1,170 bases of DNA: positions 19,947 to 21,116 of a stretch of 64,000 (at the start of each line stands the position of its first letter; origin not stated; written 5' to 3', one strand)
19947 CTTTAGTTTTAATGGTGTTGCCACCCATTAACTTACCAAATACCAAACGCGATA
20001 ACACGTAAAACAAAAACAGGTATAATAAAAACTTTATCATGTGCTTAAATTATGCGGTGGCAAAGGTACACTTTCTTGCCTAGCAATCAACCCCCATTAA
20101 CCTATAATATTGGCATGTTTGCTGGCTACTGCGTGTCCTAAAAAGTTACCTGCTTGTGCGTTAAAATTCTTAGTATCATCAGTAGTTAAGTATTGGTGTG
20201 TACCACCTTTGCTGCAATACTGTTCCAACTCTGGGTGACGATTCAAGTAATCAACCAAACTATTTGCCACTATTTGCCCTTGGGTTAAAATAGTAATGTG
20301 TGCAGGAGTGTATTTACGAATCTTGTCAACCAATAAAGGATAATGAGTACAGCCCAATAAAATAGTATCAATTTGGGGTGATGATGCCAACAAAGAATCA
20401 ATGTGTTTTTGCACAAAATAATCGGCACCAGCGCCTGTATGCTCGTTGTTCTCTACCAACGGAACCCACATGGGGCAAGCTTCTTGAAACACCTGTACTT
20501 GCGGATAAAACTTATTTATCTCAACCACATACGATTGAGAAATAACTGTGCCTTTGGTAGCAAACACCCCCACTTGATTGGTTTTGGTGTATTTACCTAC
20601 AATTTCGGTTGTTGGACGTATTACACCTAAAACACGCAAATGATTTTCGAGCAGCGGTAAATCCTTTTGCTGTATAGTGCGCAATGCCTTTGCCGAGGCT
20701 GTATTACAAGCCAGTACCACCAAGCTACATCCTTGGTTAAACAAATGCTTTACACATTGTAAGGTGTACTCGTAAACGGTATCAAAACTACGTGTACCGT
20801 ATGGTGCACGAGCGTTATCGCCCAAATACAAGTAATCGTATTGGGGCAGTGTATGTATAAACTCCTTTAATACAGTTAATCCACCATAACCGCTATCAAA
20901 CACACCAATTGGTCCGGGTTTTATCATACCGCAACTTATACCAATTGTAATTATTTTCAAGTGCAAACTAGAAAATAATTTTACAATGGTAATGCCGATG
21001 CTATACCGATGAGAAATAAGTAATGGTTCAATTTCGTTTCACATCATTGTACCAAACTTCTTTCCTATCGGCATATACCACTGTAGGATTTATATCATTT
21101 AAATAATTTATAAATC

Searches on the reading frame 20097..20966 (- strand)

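Call 9: search_protein_families(library=pfam, proteins=[window:20097-20966:-], max_evalue=0.01)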
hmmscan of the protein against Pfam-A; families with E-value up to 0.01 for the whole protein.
window:20097-20966:- (289 aa): 1 family
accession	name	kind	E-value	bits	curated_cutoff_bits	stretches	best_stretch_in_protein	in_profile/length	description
PF01177.27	Asp_Glu_race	-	3.1e-11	43.9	31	1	39-221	24-197/211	Asp/Glu/Hydantoin racemase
